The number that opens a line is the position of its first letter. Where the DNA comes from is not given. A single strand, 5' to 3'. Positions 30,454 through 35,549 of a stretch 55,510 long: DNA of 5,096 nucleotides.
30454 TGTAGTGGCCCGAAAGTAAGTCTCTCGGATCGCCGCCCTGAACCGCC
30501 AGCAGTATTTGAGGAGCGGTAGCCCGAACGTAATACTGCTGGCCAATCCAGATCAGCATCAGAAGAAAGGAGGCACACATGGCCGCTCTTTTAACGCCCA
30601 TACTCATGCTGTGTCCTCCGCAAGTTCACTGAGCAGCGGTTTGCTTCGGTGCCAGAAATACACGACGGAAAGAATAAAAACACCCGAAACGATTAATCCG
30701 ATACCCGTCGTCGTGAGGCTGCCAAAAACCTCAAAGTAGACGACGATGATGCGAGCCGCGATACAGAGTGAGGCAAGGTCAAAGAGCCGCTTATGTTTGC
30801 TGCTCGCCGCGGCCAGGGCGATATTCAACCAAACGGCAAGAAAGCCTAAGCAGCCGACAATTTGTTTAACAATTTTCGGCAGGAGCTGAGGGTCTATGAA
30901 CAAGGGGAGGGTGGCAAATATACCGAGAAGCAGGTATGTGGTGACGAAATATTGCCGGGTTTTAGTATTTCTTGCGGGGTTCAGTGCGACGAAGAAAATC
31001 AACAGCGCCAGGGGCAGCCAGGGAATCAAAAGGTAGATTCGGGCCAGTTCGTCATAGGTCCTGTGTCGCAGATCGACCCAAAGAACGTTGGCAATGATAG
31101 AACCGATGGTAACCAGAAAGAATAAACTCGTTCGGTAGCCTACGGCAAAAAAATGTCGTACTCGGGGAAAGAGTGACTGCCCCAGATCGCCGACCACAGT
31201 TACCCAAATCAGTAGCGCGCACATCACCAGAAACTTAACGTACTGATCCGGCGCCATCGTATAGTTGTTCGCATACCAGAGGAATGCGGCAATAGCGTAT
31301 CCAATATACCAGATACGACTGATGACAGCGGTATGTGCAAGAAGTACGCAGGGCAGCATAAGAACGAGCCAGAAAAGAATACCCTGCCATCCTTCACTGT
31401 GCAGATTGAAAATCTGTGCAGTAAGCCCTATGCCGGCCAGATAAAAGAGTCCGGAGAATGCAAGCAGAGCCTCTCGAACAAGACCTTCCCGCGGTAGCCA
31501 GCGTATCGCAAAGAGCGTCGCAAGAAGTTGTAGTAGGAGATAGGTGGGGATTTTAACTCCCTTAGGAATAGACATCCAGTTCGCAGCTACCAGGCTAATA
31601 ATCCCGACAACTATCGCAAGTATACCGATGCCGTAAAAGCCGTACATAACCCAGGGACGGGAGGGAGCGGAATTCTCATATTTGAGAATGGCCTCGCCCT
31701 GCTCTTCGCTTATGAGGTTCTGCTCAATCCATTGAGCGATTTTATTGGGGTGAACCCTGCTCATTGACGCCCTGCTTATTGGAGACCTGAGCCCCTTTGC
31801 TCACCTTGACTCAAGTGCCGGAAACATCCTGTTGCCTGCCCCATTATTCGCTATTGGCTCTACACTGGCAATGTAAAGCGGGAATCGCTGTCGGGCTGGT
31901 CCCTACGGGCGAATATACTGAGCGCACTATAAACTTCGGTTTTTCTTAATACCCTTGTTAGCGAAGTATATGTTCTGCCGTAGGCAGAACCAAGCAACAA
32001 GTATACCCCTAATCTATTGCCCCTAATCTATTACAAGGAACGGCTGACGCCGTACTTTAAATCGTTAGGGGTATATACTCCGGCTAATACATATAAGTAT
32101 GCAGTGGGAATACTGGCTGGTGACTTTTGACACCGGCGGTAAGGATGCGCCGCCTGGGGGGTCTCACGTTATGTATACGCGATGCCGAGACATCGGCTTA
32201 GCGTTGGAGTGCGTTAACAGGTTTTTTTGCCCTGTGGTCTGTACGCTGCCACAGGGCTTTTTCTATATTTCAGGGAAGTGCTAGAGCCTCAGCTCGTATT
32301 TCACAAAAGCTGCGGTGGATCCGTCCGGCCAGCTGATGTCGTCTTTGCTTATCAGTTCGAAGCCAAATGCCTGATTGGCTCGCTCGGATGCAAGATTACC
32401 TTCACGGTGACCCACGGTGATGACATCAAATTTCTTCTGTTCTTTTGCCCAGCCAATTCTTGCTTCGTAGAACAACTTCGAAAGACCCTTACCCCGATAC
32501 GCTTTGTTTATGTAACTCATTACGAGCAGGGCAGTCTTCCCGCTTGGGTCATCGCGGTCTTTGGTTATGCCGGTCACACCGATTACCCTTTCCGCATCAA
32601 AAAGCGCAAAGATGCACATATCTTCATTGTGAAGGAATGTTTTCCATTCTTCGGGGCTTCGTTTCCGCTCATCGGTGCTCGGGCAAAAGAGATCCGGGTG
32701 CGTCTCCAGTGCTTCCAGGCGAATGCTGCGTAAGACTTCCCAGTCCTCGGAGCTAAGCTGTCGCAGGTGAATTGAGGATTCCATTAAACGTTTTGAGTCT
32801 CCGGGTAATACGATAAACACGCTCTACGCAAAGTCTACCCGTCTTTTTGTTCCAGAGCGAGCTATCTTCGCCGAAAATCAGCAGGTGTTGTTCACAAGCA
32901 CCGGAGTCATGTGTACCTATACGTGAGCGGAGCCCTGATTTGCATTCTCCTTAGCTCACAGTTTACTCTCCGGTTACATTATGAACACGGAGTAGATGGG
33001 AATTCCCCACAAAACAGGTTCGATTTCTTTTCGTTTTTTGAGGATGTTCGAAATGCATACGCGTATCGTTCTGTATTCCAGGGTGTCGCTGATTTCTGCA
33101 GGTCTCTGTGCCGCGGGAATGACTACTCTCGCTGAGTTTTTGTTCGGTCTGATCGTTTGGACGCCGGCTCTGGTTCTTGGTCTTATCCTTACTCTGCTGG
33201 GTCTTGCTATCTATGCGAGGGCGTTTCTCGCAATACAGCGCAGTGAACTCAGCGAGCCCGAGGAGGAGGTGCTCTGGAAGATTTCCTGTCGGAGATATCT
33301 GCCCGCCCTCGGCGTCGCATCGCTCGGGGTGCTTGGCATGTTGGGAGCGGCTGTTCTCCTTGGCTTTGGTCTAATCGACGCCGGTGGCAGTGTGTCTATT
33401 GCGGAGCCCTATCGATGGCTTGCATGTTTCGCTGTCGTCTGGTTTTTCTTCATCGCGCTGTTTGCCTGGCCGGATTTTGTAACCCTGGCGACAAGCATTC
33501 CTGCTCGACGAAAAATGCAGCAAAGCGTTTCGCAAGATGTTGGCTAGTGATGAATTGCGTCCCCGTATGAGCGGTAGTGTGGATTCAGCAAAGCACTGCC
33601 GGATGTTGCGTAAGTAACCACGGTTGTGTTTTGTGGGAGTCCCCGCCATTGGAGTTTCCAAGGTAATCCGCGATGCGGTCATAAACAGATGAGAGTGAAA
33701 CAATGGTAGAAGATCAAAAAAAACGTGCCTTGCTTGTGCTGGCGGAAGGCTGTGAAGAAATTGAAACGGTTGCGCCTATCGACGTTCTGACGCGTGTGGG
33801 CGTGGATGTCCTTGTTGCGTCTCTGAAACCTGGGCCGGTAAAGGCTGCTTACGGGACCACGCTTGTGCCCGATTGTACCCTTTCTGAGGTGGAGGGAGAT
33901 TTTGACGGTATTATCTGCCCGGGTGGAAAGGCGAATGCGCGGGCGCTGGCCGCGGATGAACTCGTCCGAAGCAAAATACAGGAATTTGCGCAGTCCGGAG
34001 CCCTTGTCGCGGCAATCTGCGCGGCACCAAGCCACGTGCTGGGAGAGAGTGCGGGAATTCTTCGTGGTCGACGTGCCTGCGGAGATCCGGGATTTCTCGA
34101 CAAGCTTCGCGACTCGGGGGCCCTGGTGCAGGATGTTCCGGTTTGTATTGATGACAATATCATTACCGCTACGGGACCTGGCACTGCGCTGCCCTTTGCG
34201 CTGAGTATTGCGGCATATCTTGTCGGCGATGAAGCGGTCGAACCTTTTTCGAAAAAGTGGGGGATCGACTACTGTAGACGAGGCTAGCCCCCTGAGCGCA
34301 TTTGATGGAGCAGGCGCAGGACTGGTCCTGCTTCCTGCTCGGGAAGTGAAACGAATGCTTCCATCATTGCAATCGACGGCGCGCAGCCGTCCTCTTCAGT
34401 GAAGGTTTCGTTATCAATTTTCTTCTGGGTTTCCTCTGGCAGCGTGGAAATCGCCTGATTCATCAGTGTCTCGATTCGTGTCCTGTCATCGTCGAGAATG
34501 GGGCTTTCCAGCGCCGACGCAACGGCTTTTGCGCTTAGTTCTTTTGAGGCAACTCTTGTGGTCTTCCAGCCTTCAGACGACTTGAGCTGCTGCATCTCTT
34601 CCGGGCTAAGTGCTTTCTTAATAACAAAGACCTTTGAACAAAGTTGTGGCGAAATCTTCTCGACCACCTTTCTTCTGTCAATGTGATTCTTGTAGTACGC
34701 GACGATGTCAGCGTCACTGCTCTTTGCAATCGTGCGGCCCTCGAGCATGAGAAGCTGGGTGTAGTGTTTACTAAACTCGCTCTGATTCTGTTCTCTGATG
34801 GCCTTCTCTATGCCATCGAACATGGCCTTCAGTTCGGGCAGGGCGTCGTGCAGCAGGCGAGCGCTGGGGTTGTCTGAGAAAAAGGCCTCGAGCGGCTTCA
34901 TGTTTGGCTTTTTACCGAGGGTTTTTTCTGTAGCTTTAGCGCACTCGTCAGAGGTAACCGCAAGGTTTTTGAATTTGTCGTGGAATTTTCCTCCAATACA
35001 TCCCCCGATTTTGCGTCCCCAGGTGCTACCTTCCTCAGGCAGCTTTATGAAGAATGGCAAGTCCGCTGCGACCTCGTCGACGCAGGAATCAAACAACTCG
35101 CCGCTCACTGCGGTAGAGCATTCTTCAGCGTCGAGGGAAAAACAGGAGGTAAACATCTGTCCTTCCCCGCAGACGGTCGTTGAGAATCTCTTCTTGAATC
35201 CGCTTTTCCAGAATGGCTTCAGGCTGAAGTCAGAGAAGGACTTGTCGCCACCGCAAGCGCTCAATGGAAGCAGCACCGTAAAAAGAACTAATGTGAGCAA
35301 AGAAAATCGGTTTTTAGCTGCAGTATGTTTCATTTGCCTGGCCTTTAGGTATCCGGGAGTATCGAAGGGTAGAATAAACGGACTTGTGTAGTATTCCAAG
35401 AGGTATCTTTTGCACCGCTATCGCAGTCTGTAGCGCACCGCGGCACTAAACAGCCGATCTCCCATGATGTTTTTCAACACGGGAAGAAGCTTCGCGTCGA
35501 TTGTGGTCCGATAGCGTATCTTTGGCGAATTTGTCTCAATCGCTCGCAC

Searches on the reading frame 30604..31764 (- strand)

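Call 10: search_protein_families(library=pfam, proteins=[window:30604-31764:-], max_evalue=0.001)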
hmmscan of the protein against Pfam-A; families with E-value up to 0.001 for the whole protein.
window:30604-31764:- (386 aa): 1 family
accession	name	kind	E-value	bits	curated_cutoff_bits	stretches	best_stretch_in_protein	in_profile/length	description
PF09925.14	DUF2157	-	9.9e-27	93.9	32.4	1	11-146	2-143/146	Predicted membrane protein (DUF2157)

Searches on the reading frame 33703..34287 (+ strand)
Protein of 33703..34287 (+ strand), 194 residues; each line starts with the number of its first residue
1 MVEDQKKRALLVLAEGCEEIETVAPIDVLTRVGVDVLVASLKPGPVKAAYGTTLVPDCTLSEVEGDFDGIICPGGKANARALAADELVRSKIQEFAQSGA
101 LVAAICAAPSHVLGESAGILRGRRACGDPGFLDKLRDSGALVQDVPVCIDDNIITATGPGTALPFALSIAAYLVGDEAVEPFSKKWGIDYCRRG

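Call 48: search_protein_families(library=pfam, proteins=[window:33703-34287:+], max_evalue=0.001)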
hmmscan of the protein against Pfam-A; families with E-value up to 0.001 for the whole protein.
window:33703-34287:+ (194 aa): 2 families
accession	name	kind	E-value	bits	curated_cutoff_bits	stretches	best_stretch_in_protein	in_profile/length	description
PF01965.30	DJ-1_PfpI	-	4.3e-40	137.7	26.6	1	7-170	1-163/165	DJ-1/PfpI family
PF07685.20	GATase_3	-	5e-05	23.4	27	1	61-107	35-83/196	CobB/CobQ-like glutamine amidotransferase domain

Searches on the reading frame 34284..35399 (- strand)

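Call 10: search_protein_families(library=pfam, proteins=[window:34284-35399:-], max_evalue=0.001)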
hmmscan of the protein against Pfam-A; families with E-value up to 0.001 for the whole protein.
window:34284-35399:- (371 aa): 1 family
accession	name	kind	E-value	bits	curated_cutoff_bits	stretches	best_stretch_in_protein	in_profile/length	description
PF24275.1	NttA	-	5.5e-09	36.7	27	1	85-143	34-90/94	T2SS substrate NttA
